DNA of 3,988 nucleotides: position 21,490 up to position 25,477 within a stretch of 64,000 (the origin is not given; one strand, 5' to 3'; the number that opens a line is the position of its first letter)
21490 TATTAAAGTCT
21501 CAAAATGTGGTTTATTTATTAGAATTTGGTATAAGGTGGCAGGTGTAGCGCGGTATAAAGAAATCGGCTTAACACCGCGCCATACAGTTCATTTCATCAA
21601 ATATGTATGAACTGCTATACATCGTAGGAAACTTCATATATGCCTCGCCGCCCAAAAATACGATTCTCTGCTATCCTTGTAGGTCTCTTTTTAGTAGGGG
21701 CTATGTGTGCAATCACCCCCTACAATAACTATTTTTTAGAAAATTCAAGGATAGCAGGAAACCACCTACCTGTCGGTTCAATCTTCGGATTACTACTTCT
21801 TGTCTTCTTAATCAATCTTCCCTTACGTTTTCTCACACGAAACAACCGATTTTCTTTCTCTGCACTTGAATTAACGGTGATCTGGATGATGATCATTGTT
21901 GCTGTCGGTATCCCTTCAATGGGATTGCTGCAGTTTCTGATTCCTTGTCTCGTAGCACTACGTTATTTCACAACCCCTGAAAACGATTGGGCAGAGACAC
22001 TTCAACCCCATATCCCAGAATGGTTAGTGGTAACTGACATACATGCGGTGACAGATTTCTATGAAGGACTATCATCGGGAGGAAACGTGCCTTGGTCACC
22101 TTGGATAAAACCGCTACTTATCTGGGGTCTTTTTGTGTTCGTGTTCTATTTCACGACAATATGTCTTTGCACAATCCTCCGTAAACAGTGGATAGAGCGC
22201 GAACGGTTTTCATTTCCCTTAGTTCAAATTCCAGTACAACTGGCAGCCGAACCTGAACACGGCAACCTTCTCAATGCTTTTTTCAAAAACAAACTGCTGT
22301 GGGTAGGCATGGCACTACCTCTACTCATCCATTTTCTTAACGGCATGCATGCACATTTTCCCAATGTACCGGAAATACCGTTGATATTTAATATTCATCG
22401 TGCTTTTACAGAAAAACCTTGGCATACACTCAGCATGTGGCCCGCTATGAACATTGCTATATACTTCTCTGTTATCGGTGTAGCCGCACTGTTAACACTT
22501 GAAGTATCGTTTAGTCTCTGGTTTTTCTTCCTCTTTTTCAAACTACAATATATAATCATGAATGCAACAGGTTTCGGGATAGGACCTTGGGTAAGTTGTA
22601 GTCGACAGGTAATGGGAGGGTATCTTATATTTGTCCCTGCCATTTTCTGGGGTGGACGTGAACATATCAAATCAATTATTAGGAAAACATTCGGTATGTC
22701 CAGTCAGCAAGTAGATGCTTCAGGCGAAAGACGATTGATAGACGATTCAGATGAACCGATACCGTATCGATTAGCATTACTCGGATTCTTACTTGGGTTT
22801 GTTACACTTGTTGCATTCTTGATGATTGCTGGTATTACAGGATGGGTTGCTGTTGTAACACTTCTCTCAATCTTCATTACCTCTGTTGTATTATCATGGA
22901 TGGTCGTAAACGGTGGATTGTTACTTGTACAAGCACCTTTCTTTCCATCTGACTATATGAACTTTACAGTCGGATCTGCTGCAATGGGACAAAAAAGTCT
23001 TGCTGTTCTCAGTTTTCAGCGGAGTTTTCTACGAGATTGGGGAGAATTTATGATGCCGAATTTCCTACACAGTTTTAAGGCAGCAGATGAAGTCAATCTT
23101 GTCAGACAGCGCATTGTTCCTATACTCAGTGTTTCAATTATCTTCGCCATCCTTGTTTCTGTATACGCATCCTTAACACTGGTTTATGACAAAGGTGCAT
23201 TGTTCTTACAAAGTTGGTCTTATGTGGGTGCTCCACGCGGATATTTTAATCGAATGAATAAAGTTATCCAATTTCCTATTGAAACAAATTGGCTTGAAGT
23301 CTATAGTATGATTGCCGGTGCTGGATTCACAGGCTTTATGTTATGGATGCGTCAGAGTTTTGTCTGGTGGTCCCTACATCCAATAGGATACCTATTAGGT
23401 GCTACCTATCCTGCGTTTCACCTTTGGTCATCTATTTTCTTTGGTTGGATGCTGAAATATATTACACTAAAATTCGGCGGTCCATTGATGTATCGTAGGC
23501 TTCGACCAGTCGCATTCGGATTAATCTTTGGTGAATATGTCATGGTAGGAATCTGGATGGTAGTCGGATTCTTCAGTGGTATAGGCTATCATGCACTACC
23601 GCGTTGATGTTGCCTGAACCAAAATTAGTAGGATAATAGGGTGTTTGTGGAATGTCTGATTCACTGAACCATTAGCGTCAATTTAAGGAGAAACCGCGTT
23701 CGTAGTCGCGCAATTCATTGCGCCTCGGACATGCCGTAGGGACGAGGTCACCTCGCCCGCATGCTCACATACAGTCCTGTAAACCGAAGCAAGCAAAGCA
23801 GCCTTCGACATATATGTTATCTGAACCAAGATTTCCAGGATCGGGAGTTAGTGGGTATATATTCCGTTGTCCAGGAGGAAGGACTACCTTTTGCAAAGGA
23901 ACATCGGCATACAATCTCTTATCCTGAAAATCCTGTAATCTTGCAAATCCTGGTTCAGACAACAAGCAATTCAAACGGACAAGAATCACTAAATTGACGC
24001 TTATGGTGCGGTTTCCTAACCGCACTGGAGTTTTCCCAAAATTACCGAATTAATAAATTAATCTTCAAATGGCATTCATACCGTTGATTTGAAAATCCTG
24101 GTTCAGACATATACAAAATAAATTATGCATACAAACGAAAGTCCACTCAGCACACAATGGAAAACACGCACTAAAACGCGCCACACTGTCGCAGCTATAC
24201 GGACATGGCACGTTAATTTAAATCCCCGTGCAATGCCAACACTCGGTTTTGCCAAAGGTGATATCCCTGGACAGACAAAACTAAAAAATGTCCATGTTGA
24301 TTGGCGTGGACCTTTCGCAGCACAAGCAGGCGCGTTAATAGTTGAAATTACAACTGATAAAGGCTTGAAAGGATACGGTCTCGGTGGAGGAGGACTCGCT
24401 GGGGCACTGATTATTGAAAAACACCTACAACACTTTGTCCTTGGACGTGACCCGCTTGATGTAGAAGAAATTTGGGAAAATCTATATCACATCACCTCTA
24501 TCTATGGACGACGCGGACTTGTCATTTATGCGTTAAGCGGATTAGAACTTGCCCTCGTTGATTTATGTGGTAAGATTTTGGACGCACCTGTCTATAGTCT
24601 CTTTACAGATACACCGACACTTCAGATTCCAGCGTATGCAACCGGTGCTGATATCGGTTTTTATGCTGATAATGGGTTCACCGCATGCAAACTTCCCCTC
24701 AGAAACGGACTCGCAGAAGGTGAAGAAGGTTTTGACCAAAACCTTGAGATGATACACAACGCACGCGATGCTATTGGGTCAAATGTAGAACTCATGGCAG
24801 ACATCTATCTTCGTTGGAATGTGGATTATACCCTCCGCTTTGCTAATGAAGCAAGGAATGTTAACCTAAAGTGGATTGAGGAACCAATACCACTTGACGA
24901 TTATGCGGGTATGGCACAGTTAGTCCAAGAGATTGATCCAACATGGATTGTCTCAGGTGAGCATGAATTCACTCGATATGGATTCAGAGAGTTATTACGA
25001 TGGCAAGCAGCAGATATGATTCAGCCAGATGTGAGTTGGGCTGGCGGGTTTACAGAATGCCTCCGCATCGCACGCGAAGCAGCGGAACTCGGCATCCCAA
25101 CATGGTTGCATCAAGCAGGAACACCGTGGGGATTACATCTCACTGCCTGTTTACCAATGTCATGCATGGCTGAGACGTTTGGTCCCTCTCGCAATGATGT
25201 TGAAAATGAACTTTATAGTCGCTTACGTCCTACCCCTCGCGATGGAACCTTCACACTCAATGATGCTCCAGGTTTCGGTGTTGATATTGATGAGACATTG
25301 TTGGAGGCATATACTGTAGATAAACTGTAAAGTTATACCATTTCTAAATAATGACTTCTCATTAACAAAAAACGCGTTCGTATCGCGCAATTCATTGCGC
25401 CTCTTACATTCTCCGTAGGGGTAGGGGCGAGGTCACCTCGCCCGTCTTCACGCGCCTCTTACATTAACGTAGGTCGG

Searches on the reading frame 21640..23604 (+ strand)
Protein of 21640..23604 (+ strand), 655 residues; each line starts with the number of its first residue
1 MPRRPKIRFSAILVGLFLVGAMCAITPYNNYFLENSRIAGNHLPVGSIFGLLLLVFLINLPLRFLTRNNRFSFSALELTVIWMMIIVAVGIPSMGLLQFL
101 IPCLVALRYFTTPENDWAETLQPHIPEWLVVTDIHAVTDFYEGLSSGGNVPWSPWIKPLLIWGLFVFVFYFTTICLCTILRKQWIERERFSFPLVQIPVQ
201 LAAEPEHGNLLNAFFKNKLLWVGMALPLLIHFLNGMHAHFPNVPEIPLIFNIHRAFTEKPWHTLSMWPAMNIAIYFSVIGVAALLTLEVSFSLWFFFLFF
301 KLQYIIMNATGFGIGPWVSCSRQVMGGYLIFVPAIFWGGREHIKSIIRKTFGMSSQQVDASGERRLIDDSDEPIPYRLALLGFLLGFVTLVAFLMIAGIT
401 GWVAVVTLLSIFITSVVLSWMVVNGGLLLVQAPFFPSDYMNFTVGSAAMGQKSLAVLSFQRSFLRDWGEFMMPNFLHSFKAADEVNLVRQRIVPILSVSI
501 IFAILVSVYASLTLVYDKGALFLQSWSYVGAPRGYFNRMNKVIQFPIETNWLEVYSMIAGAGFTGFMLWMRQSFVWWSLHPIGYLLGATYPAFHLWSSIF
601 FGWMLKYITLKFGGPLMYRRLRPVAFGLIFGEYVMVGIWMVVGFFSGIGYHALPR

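Call 70: search_protein_families(library=pfam, proteins=[window:21640-23604:+], max_evalue=0.001)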
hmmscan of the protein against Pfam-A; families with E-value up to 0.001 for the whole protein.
window:21640-23604:+ (655 aa): 2 families
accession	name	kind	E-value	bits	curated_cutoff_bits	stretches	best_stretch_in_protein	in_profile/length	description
PF20581.3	DUF6785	-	2.4e-159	531.5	25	1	9-519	2-498/498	Family of unknown function (DUF6785)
PF20580.3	DUF6784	-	2.2e-28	98.8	26.4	1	555-651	2-99/101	Domain of unknown function (DUF6784)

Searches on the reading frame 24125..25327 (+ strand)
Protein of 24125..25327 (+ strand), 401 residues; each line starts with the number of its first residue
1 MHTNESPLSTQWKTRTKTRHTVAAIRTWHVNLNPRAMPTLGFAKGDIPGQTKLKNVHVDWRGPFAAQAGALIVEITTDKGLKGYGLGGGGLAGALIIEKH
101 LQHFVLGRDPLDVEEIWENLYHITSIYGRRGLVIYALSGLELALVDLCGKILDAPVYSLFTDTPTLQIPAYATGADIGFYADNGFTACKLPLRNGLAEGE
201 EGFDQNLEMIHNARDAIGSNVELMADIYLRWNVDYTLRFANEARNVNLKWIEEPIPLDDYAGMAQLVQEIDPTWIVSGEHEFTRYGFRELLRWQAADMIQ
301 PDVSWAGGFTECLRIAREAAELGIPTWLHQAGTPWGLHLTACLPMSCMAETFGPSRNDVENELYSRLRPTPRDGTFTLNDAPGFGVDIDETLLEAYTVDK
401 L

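Call 70: search_protein_families(library=pfam, proteins=[window:24125-25327:+], max_evalue=0.001)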
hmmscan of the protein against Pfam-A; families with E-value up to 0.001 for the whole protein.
window:24125-25327:+ (401 aa): 2 families
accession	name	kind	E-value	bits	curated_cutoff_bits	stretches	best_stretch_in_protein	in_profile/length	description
PF13378.12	MR_MLE_C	-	2.8e-45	155.1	29.4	1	181-391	11-218/219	Enolase C-terminal domain-like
PF02746.21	MR_MLE_N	-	2.1e-09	38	22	1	67-159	25-115/117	Mandelate racemase / muconate lactonizing enzyme, N-terminal domain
